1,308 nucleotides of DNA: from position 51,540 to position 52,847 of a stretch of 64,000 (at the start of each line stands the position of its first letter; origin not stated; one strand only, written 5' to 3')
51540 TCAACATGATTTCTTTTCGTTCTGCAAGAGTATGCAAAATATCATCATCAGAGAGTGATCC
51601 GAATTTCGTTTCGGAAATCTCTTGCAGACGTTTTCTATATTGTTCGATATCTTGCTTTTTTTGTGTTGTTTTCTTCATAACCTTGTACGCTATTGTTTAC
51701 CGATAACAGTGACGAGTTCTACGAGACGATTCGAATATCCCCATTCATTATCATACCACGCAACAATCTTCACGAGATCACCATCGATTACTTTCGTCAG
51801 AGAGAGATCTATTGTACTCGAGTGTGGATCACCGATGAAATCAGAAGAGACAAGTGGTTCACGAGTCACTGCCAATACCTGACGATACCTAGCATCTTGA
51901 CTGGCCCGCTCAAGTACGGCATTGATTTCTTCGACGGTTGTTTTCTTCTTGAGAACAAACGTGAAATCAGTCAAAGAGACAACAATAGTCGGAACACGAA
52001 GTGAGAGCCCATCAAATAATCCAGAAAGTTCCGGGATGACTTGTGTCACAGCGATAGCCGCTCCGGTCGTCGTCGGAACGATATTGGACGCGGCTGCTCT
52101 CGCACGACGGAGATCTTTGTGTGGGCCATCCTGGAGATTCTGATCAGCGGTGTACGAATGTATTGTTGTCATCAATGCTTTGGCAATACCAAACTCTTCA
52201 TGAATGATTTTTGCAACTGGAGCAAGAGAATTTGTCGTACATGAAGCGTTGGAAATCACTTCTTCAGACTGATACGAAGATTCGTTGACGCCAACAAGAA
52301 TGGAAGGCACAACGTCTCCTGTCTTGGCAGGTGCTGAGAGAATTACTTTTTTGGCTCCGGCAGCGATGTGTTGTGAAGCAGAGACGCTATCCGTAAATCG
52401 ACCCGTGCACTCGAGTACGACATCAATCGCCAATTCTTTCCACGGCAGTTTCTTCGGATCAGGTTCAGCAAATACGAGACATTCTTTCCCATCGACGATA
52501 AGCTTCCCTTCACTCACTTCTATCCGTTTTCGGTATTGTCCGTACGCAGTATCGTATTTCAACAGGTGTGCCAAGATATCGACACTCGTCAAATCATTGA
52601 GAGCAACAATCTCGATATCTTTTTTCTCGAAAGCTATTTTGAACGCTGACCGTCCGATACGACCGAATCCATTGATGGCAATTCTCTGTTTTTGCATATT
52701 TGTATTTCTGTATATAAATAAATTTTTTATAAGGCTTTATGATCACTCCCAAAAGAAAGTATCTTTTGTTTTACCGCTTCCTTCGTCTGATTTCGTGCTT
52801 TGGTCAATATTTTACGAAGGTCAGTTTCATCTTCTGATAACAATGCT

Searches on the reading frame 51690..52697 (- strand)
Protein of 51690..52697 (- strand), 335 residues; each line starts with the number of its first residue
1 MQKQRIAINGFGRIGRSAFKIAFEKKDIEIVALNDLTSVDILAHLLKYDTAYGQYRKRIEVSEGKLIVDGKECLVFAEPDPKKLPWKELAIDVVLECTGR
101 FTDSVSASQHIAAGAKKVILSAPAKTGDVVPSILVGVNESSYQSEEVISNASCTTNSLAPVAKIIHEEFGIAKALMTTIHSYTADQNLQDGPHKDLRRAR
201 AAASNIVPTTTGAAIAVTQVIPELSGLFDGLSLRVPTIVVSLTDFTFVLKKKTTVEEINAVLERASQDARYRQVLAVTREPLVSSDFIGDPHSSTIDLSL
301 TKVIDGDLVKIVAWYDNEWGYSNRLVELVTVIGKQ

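Call 57: search_protein_families(library=pfam, proteins=[window:51690-52697:-], max_evalue=0.001)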
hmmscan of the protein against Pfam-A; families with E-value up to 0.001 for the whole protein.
window:51690-52697:- (335 aa): 2 families
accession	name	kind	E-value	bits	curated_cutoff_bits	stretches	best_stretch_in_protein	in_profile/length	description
PF02800.25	Gp_dh_C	-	2.4e-62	209.6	24.4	1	158-315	1-158/158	Glyceraldehyde 3-phosphate dehydrogenase, C-terminal domain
PF00044.30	Gp_dh_N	-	6e-37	126.4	31.7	1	5-103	2-100/101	Glyceraldehyde 3-phosphate dehydrogenase, NAD binding domain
